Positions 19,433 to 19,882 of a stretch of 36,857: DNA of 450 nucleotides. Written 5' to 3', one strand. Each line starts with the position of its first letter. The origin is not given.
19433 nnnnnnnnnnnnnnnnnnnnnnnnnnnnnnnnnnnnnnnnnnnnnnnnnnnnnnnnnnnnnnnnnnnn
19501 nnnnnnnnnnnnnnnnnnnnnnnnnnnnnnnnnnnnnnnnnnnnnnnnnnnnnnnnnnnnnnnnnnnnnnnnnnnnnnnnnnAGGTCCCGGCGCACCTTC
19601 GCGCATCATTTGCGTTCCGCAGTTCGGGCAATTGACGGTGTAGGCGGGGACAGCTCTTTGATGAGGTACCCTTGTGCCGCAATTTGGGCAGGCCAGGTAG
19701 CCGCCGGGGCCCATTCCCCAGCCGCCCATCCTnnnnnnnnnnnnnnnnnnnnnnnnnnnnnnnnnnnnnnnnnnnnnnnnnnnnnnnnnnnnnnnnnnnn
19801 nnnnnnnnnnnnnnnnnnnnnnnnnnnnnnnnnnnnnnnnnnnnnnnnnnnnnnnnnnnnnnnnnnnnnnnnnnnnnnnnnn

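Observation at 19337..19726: Duplicated zinc-ribbon module inserted into the N-terminal loop of an active HtrA protease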

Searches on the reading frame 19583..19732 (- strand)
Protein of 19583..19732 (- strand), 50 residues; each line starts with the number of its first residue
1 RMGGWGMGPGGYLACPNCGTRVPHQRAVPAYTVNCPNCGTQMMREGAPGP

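Call 22: search_protein_representatives(protein=window:19583-19732:-)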
Query: 50 residues. Proteins with E-value up to 0.001 (for the whole library): 611; up to 1e-10: 43; up to 1e-30: 1. The best 150 are listed.
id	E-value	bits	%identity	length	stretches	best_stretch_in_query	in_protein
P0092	6.0e-39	145.9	73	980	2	1-49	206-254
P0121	5.1e-23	95.9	60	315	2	4-49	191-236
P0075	6.0e-22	92.6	57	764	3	1-49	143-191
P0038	3.0e-18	81.0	78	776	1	1-50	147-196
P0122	3.7e-17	77.5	40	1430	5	11-47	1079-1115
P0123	4.3e-17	77.3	45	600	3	7-47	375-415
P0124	4.7e-17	77.2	42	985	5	13-44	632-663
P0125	1.4e-16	75.7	49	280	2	3-45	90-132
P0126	4.0e-16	74.3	44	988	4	3-44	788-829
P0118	7.3e-16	73.5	53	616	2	3-49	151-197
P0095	9.0e-16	73.2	58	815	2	9-50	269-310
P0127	1.5e-15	72.5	35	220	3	7-45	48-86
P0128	6.4e-15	70.5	38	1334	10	21-35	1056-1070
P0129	1.7e-14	69.2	46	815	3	11-44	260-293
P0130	3.6e-14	68.2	41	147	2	5-45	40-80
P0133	6.8e-14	67.3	52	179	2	1-48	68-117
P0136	8.2e-13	63.9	60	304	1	1-45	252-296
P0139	1.9e-12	62.7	68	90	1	1-44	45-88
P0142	8.9e-12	60.7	62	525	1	1-45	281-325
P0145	1.5e-11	59.9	62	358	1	1-45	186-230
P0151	4.1e-11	58.6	60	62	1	1-45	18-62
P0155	4.7e-11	58.4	60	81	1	3-45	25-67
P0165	4.8e-10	55.2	58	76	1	3-45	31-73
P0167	5.8e-10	54.9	52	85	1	4-47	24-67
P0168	1.5e-09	53.6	59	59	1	4-44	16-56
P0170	1.9e-09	53.4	52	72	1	1-44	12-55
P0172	2.1e-09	53.2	58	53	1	1-45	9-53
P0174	4.1e-09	52.3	53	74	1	1-45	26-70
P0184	1.3e-08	50.7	51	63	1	1-45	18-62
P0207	5.1e-08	48.8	42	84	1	2-46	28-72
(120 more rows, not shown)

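Call 24: search_protein_families(library=pfam, proteins=[P0151, P0174, P0165, P0172, P0133, P0123, P0136, P0142, P0145, P0125], max_evalue=0.01)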
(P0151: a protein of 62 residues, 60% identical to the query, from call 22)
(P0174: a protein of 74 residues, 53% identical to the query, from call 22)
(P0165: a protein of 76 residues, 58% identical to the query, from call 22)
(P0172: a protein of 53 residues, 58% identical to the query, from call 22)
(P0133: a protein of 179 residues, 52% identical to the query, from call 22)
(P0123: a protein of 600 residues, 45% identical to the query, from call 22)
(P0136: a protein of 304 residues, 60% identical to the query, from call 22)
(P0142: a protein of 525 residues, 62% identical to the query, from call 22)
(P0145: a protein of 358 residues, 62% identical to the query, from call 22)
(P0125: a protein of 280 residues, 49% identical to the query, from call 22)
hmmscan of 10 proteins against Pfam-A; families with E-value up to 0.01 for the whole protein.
P0151 (62 aa): 8 families
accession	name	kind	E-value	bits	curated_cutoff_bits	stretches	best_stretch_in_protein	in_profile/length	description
PF13240.11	Zn_Ribbon_1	-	0.00011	22.3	25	0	32-38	2-8/23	zinc-ribbon domain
PF03119.21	DNA_ligase_ZBD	-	0.00045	20.5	25.8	0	52-62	2-12/27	NAD-dependent DNA ligase C4 zinc finger domain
PF09297.16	Zn_ribbon_NUD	-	0.0031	17.6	24.8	0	32-44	6-18/32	NADH pyrophosphatase zinc ribbon domain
PF01396.24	Zn_ribbon_Top1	-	0.0042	17.3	32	0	51-60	3-12/39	Topoisomerase DNA binding C4 zinc finger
PF12773.13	DZR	-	0.007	16.9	27.3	0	28-59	11-34/45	Double zinc ribbon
PF13248.11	Zn_ribbon_3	-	0.0072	16.2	27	0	50-58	3-25/26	zinc-ribbon domain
PF24463.1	DUF7577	-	0.008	16.2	28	0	30-39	3-12/27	Domain of unknown function (DUF7577)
PF14690.11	Zn_ribbon_ISL3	-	0.0099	16.7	25.5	0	50-61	3-14/47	zinc-finger of transposase IS204/IS1001/IS1096/IS1165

P0174 (74 aa): 7 families
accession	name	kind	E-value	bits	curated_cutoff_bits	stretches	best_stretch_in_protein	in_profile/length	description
PF03119.21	DNA_ligase_ZBD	-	3.1e-06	27.4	25.8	0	59-73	1-15/27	NAD-dependent DNA ligase C4 zinc finger domain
PF09297.16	Zn_ribbon_NUD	-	7.8e-05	22.7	24.8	0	60-73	6-19/32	NADH pyrophosphatase zinc ribbon domain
PF13248.11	Zn_ribbon_3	-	0.00074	19.3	27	0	57-70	2-14/26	zinc-ribbon domain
PF13240.11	Zn_Ribbon_1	-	0.0038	17.4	25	0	59-66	15-22/23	zinc-ribbon domain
PF23499.1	YnfU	-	0.0063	16.8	27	0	37-50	16-29/49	YnfU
PF14803.11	Zn_ribbon_Nudix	-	0.0082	16.5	25.6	0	40-51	3-14/34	Nudix N-terminal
PF24460.1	DUF7575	-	0.0097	15.7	28.5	0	39-50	5-16/28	Domain of unknown function (DUF7575)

P0165 (76 aa): 5 families
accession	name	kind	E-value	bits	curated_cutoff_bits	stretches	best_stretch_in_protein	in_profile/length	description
PF13240.11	Zn_Ribbon_1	-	0.00019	21.5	25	0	43-51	2-10/23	zinc-ribbon domain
PF18439.7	zf_UBZ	-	0.0011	19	25.6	0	41-54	3-16/32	Ubiquitin-Binding Zinc Finger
PF12773.13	DZR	-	0.0038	17.8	27.3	1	39-75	11-39/45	Double zinc ribbon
PF03119.21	DNA_ligase_ZBD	-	0.0041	17.4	25.8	0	62-73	1-12/27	NAD-dependent DNA ligase C4 zinc finger domain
PF08209.17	Sgf11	-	0.0047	16.9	26.4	0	40-54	4-18/33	Sgf11 (transcriptional regulation protein)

P0172 (53 aa): 7 families
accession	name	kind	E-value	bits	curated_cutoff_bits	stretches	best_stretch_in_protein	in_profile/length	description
PF08271.17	Zn_Ribbon_TF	-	0.00015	21.7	29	0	19-33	18-32/43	TFIIB zinc-binding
PF13240.11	Zn_Ribbon_1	-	0.00086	19.5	25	0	42-49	15-22/23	zinc-ribbon domain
PF18414.7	zf_C2H2_10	-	0.00093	19.1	25.6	0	23-31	5-13/26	C2H2 type zinc-finger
PF01396.24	Zn_ribbon_Top1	-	0.0031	17.7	32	0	41-52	2-13/39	Topoisomerase DNA binding C4 zinc finger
PF13248.11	Zn_ribbon_3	-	0.0045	16.9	27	0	42-50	4-11/26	zinc-ribbon domain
PF14319.11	Zn_Tnp_IS91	-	0.0053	17.2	26.3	1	21-49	39-65/90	Transposase zinc-binding domain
PF23165.1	zf-C2H2_FBX41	-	0.0069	16.3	24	0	23-28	5-10/30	F-box only protein 41 C2H2 zinc finger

P0133 (179 aa): 17 families
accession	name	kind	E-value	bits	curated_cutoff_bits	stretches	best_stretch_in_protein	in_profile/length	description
PF13240.11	Zn_Ribbon_1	-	2.6e-06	27.5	25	0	160-166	2-8/23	zinc-ribbon domain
PF03119.21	DNA_ligase_ZBD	-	2.7e-06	27.6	25.8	0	84-105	2-26/27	NAD-dependent DNA ligase C4 zinc finger domain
PF14354.12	Lar_restr_allev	-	1.4e-05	25.6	28.6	1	84-112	6-37/58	Restriction alleviation protein Lar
PF21344.3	Zn_ribbon_LysW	-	1.7e-05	24.8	27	0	84-111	3-31/46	Alpha-aminoadipate carrier protein LysW-like, globular domain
PF13248.11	Zn_ribbon_3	-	0.00022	21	27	0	157-165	2-10/26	zinc-ribbon domain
PF01396.24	Zn_ribbon_Top1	-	0.00031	20.9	32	0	102-116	2-16/39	Topoisomerase DNA binding C4 zinc finger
PF08271.17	Zn_Ribbon_TF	-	0.00043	20.2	29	0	80-92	18-30/43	TFIIB zinc-binding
PF19335.5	HMBD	-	0.00081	19.7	23.6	0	103-111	17-25/28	Heavy metal binding domain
PF12773.13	DZR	-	0.00088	19.8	27.3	0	134-168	12-35/45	Double zinc ribbon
PF14803.11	Zn_ribbon_Nudix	-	0.0011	19.3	25.6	0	137-149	3-15/34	Nudix N-terminal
PF09723.15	Zn_ribbon_8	-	0.0014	19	34.4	0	84-114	8-40/41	Zinc ribbon domain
PF17283.8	Zn_ribbon_SprT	-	0.002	18.5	28.1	0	159-176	6-23/38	SprT-like zinc ribbon domain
PF14690.11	Zn_ribbon_ISL3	-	0.0027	18.5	25.5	0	158-178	3-23/47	zinc-finger of transposase IS204/IS1001/IS1096/IS1165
PF24463.1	DUF7577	-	0.0072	16.4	28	0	83-93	4-14/27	Domain of unknown function (DUF7577)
PF04606.18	Ogr_Delta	-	0.0073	16.6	26.3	0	160-178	2-20/47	Ogr/Delta-like zinc finger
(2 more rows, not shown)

P0123 (600 aa): 7 families
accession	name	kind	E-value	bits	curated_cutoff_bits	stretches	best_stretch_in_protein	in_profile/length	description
PF00581.25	Rhodanese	-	6.9e-25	87.9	22.2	1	104-194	1-100/102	Rhodanese-like domain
PF02579.22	Nitro_FeMo-Co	-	1.9e-14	54.2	26.3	1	471-558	2-93/94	Dinitrogenase iron-molybdenum cofactor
PF08271.17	Zn_Ribbon_TF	-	7e-07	29.1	29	0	327-344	2-21/43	TFIIB zinc-binding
PF01485.27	IBR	-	0.00012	22.5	24.3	0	381-409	21-50/65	IBR domain, a half RING-finger domain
PF13240.11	Zn_Ribbon_1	-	0.00014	22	25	0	402-408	15-21/23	zinc-ribbon domain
PF01155.25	HypA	-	0.0058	17.1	28.9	0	306-343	71-104/112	Hydrogenase/urease nickel incorporation, metallochaperone, hypA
PF03119.21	DNA_ligase_ZBD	-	0.0088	16.3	25.8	0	277-288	2-13/27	NAD-dependent DNA ligase C4 zinc finger domain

P0136 (304 aa): 3 families
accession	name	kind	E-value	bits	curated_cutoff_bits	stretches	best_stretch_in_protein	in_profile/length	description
PF13180.12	PDZ_2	-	7.9e-11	42.5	27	1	143-217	4-78/80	PDZ domain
PF00595.29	PDZ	-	0.00037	21.2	23.2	1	143-188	13-62/81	PDZ domain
PF17820.7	PDZ_6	-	0.0004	20.5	27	1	161-194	8-41/54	PDZ domain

P0142 (525 aa): 6 families
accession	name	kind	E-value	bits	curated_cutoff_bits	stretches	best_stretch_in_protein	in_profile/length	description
PF13180.12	PDZ_2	-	1.8e-30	105.5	27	3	435-512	3-79/80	PDZ domain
PF17820.7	PDZ_6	-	4.3e-26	90.9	27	3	448-502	1-54/54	PDZ domain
PF00595.29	PDZ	-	1.6e-18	67.3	23.2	2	163-239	12-80/81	PDZ domain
PF12812.13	PDZ_1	-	8.1e-06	26.2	28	1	49-109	16-75/78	PDZ-like domain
PF21558.3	Pept_S41_N_bact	-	0.00014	22.1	27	0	70-99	8-37/87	Bacteroidetes, Peptidase, S41 family, N-terminal domain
PF14685.13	PDZ_Tricorn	-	0.00054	20.3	25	0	460-491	35-69/88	Tricorn protease PDZ domain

P0145 (358 aa): 7 families
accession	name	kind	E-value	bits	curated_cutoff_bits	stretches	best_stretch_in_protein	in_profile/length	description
PF00595.29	PDZ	-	2e-10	41.3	23.2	1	265-314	10-62/81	PDZ domain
PF17820.7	PDZ_6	-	7.9e-10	38.8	27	1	281-328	2-48/54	PDZ domain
PF13180.12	PDZ_2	-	1e-09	39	27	1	268-343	4-78/80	PDZ domain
PF02579.22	Nitro_FeMo-Co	-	1.2e-09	38.8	26.3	1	65-154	2-93/94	Dinitrogenase iron-molybdenum cofactor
PF06677.18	Auto_anti-p27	-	0.0025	18.3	24.1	0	219-230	17-28/40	Sjogren's syndrome/scleroderma autoantigen 1 (Autoantigen p27)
PF13248.11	Zn_ribbon_3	-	0.0052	16.6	27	0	217-231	2-16/26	zinc-ribbon domain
PF09723.15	Zn_ribbon_8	-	0.0081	16.6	34.4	0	199-229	7-39/41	Zinc ribbon domain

P0125 (280 aa): 8 families
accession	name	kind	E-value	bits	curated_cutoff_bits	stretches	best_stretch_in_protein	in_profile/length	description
PF13240.11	Zn_Ribbon_1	-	4.8e-07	29.8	25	0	101-111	1-11/23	zinc-ribbon domain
PF03119.21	DNA_ligase_ZBD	-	5.8e-07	29.7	25.8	0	121-135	1-15/27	NAD-dependent DNA ligase C4 zinc finger domain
PF13248.11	Zn_ribbon_3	-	3.9e-05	23.4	27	0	33-49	5-20/26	zinc-ribbon domain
PF07282.18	Cas12f1-like_TNB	-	8.8e-05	23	26.3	0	31-64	29-54/60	Cas12f1-like, TNB domain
PF14319.11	Zn_Tnp_IS91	-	0.0024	18.3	26.3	0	100-134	39-71/90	Transposase zinc-binding domain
PF01155.25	HypA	-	0.0034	17.8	28.9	0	30-67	70-103/112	Hydrogenase/urease nickel incorporation, metallochaperone, hypA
PF01396.24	Zn_ribbon_Top1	-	0.0042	17.3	32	0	120-131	2-13/39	Topoisomerase DNA binding C4 zinc finger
PF12773.13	DZR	-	0.0047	17.5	27.3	0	29-59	11-33/45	Double zinc ribbon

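Call 25: search_protein_families(library=ncbifam, proteins=[P0151, P0174, P0165, P0172, P0133, window:19583-19732:-], max_evalue=0.01)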
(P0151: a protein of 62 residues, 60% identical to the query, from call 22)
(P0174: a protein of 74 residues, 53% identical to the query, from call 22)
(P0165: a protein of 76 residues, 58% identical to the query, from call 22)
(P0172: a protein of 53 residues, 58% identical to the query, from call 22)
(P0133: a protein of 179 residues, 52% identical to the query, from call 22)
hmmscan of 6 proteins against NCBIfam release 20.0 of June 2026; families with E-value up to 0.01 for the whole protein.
P0151 (62 aa): 1 family
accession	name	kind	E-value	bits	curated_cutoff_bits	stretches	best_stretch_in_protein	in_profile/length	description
NF051433.1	ArfC_sunset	exception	0.0044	17.6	100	1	13-49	101-137/160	channel accessory protein ArfC, sunset domain variant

P0174 (74 aa): 1 family
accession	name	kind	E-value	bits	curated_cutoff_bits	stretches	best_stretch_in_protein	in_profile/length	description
NF038384.1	zinc_YnfU_fam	subfamily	0.00027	20.4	36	0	37-50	16-29/52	YnfU family zinc-binding protein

P0165 (76 aa): 0 families

P0172 (53 aa): 0 families

P0133 (179 aa): 7 families
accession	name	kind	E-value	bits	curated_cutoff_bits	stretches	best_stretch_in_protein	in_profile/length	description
TIGR02605.1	CxxC_CxxC_SSSS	subfamily_domain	1.1e-05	25.5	31.3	1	84-116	8-42/52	FmdB family zinc ribbon protein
NF038384.1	zinc_YnfU_fam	subfamily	6.2e-05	22.5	36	0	101-117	16-31/52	YnfU family zinc-binding protein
TIGR03655.1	anti_R_Lar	subfamily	8.9e-05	22.7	39.6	1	137-172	4-43/55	Lar family restriction alleviation protein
TIGR01206.1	lysW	equivalog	0.00031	20.6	53.2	0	82-110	3-31/54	lysine biosynthesis protein LysW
NF041911.1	HVO_0649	equivalog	0.00031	20.5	70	0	104-148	25-63/65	HVO_0649 family zinc finger protein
NF001607.0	PRK00398.1-4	equivalog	0.0018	18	89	0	84-119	12-46/53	DNA-directed RNA polymerase subunit P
NF047912.1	ECs_2282_CxxC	subfamily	0.0028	17.5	37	0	136-171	4-41/60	ECs_2282 family putative zinc-binding protein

window:19583-19732:- (50 aa): 10 families
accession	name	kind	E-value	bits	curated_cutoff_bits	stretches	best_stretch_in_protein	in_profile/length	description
NF041909.1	HVO_2753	equivalog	0.00052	19.8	80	1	15-44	12-38/59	HVO_2753 family zinc finger protein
NF033497.1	rubre_like_arch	subfamily_domain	0.00057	19.5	32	1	15-42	3-26/34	rubrerythrin-like domain-containing protein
TIGR02098.1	MJ0042_CXXC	domain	0.00067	19.3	20.9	0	32-41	2-11/38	MJ0042-type zinc finger domain-containing protein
NF006816.0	PRK09335.1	equivalog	0.0012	19.1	118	0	8-28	16-36/96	30S ribosomal protein S26e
NF011481.0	PRK14890.1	equivalog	0.0013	18.7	61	0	32-44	27-40/61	putative Zn-ribbon RNA-binding protein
TIGR00373.1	TIGR00373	equivalog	0.0032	17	149.5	1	12-42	109-138/162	transcription factor E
NF041913.1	HVO_2142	equivalog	0.0042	16.9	90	0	32-46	11-25/48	HVO_2142 family zinc finger protein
NF038384.1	zinc_YnfU_fam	subfamily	0.0063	16.1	36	0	31-43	15-27/52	YnfU family zinc-binding protein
NF004910.0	PRK06266.1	equivalog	0.0069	15.6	180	1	12-44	124-155/185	transcription initiation factor E subunit alpha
NF041795.1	Brz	equivalog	0.0078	16.6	100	0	31-42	4-15/60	transcriptional regulator Brz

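Call 26: list_cluster_members(proteins=[P0151, P0174, P0165, P0172, P0184, P0168, P0170, P0139, P0155, P0167])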
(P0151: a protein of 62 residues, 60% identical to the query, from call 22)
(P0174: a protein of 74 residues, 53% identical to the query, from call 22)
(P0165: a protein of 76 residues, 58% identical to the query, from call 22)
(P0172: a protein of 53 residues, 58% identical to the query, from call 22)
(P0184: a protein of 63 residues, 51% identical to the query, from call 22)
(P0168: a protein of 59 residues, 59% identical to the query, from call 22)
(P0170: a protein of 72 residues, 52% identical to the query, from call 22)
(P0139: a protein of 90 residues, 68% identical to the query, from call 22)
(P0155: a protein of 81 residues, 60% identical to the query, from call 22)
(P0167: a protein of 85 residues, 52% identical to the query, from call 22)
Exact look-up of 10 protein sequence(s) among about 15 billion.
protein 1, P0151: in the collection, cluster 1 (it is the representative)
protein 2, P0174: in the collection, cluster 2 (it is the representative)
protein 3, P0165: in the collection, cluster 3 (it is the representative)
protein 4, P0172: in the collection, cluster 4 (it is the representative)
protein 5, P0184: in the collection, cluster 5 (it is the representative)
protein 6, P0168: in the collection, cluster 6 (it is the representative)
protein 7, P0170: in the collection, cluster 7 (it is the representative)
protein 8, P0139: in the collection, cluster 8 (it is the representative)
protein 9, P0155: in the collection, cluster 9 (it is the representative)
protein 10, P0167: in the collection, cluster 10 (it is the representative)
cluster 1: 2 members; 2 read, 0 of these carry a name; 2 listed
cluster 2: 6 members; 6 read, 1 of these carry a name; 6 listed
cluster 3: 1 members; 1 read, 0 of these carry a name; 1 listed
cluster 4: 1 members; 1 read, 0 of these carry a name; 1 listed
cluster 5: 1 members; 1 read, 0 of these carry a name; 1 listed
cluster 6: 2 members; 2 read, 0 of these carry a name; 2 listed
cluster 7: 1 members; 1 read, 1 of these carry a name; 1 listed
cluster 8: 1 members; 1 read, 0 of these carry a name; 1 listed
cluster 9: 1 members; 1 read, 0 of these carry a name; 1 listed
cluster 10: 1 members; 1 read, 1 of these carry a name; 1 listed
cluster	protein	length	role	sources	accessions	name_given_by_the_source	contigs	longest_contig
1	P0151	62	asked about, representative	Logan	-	-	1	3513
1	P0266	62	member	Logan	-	-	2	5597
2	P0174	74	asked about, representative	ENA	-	-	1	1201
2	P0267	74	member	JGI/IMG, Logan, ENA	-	hypothetical protein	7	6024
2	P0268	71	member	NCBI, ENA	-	-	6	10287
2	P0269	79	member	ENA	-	-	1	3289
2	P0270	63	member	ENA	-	-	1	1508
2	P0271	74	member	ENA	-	-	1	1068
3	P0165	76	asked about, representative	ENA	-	-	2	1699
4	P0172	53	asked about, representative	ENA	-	-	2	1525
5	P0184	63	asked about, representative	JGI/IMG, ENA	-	-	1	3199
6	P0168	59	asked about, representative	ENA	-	-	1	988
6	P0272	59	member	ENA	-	-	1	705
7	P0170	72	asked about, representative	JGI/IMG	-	PHP family Zn ribbon phosphoesterase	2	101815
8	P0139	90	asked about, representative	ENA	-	-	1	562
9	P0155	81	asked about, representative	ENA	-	-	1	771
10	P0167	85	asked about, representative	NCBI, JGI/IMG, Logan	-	predicted amidophosphoribosyltransferase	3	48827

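Call 28: find_homologous_proteins(query=window:19583-19732:-, max_evalue=0.001)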
Query window:19583-19732:- (50 aa): 1 proteins with E <= 0.001 among 1 candidates.
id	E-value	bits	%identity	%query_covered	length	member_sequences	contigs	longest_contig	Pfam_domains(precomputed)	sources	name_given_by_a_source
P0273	1.7e-7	49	61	88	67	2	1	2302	-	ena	-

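Call 32: find_homologous_proteins(query=A2, max_evalue=0.00001)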
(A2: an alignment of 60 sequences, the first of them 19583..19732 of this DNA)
Query A2 (60 sequences) (50 aa, profile of the alignment): 2083 proteins with E <= 0.00001 among 8000 candidates; the best 120 are listed.
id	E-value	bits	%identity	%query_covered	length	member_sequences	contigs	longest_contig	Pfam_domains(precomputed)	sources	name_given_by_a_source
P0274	2.1e-22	96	68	62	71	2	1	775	-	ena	-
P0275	6.1e-22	95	63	64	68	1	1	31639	-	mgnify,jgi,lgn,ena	mgnify:CR=1 FL=1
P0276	1.3e-21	94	67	86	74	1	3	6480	-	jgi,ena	-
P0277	3.2e-21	93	68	62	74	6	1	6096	-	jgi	-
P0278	5.8e-21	92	65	74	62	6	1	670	-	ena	-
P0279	7.6e-21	91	44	68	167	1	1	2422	-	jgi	jgi:hypothetical protein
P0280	7.7e-21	91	67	60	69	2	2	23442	-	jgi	-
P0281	8.0e-21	91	66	88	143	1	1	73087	PF02001.22,PF08281.19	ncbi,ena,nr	ncbi:MAG: DUF134 domain-containing protein [Candidatus Diapherotrites archaeon]|nr:DUF134 domain-con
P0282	8.3e-21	91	61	62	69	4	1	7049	-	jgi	-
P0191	1.0e-20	91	55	88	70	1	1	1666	-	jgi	-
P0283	1.2e-20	91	68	62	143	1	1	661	PF02001.22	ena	-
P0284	1.7e-20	90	68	68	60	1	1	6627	-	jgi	-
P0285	2.5e-20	90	58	62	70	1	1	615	-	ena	-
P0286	3.3e-20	89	57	88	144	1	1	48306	PF02001.22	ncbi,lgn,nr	ncbi:MAG: DUF134 domain-containing protein [Candidatus Diapherotrites archaeon]|nr:DUF134 domain-con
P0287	3.5e-20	89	62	78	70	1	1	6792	-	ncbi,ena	-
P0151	4.7e-20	89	53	68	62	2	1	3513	-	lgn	-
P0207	9.2e-20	88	44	94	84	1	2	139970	-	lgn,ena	-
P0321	3.0e-19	86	45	80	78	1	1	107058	-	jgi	-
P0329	3.7e-19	86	65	62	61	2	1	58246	-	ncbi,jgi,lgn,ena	-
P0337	4.5e-19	86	57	88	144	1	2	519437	PF02001.22,PF08281.19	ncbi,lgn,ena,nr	ncbi:MAG: DUF134 domain-containing protein [Candidatus Diapherotrites archaeon]|nr:DUF134 domain-con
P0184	1.3e-18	84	44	64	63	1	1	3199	-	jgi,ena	-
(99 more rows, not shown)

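Call 33: find_encoding_contigs(protein=P0207, flank=4000, max_places=2)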
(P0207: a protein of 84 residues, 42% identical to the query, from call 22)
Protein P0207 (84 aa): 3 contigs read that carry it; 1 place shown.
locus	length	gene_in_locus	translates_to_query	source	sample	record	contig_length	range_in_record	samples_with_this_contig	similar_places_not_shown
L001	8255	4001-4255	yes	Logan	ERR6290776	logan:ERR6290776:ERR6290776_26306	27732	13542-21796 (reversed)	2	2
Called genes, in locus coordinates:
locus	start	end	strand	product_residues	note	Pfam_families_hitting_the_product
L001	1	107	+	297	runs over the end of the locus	PF21448:DNMK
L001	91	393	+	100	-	-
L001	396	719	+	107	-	PF07411:DUF1508 (faint)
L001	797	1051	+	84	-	-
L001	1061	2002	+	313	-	-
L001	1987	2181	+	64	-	-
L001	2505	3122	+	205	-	-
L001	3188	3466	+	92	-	-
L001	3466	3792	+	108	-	-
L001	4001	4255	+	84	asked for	-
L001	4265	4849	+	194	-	-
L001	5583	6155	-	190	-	-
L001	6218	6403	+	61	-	-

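Call 34: find_encoding_contigs(protein=P0321, flank=4000, max_places=2)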
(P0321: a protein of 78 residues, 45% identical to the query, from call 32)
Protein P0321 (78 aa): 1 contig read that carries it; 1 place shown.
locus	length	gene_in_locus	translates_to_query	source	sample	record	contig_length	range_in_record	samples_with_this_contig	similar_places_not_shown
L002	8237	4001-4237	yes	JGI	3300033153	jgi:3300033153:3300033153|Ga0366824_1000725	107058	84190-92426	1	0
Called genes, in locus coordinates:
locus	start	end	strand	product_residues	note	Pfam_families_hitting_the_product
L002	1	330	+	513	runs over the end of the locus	-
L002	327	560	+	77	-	-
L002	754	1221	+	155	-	-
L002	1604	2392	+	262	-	-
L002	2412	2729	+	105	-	-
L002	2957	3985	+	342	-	-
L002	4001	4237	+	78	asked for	-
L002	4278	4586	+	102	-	PF17253:DUF5320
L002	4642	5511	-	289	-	PF01734:Patatin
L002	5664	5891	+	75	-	-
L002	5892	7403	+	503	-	PF00534:Glycos_transf_1, PF13692:Glyco_trans_1_4, PF20706:GT4-conflict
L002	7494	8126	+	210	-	-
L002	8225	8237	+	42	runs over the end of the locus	PF01402:RHH_1 (weak), PF21983:NikA-like (weak)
